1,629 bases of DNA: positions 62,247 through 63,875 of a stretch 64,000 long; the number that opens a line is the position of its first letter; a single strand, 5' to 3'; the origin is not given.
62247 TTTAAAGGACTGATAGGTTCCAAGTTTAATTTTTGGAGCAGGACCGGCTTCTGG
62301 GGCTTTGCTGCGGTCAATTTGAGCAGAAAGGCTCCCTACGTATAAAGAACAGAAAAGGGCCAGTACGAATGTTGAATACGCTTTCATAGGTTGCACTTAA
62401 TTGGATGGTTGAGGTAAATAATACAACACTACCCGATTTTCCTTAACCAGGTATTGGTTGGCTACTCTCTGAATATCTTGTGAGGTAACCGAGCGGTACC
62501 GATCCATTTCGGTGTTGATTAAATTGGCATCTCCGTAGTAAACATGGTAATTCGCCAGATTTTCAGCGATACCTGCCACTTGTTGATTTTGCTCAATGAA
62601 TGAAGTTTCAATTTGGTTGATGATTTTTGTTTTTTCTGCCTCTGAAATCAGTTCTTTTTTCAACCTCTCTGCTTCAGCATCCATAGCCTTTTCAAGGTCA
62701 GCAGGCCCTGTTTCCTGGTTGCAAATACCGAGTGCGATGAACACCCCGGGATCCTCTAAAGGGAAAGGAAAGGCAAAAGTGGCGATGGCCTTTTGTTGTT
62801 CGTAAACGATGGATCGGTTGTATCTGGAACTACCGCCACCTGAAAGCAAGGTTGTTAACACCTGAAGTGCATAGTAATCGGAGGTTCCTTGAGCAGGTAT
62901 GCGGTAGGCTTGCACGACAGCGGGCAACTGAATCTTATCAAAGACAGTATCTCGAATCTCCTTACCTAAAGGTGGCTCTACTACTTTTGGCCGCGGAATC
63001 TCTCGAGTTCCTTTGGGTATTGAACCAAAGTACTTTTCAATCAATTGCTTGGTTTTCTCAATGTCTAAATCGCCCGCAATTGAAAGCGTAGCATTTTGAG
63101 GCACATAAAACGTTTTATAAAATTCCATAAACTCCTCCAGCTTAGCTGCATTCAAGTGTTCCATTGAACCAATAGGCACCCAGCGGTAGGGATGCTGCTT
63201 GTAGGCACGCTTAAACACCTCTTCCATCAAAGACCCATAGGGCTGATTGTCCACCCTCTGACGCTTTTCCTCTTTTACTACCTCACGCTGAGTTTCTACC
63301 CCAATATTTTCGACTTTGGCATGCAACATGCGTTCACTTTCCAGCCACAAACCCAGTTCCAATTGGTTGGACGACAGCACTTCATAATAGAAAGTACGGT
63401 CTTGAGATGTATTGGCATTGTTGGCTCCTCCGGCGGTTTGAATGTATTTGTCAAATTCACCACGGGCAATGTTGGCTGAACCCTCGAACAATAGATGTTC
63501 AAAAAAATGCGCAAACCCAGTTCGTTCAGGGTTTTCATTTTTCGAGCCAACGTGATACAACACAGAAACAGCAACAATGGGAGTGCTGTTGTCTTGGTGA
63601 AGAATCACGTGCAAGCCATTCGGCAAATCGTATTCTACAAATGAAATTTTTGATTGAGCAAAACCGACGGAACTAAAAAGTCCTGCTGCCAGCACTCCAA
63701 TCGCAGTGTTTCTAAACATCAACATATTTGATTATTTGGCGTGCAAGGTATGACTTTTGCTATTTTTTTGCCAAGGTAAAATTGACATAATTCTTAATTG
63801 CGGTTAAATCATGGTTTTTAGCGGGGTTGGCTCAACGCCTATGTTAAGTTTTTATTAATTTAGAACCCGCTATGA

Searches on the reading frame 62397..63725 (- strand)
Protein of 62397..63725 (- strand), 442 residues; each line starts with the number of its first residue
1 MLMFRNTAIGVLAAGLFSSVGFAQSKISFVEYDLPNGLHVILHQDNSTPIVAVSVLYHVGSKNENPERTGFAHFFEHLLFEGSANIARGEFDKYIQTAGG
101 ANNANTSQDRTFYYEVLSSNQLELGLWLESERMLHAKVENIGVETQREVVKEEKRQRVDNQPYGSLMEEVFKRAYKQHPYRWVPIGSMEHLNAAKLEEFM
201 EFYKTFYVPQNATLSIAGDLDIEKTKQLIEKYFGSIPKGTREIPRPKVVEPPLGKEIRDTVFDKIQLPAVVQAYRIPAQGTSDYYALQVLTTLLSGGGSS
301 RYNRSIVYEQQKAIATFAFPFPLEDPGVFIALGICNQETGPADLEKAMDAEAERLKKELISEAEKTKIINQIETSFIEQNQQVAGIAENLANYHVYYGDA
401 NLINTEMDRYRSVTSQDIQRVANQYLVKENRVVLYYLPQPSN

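Call 59: search_protein_families(library=pfam, proteins=[window:62397-63725:-], max_evalue=0.00001)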
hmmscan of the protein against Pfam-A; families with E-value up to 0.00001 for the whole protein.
window:62397-63725:- (442 aa): 2 families
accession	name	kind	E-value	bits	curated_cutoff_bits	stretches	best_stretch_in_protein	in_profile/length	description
PF05193.26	Peptidase_M16_C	-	3e-36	125.4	23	1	196-371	4-180/181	Peptidase M16 inactive domain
PF00675.25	Peptidase_M16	-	1.3e-22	80.8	22.3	1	40-179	2-140/149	Insulinase (Peptidase family M16)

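Call 94: find_encoding_contigs(protein=window:62397-63725:-, flank=10000, max_places=4)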
Protein window:62397-63725:- (442 aa): 1 contig read that carries it; 1 place shown.
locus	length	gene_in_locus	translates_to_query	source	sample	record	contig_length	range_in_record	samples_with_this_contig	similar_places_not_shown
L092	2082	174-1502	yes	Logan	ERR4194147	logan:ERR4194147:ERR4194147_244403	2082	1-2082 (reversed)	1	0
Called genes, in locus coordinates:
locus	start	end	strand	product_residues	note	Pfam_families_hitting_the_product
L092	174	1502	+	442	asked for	PF00675:Peptidase_M16, PF05193:Peptidase_M16_C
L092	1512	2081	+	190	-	?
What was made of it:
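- Tried and rejected: An attempt to extend the window with find_encoding_contigs returned a 2-kb contig (call 94).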
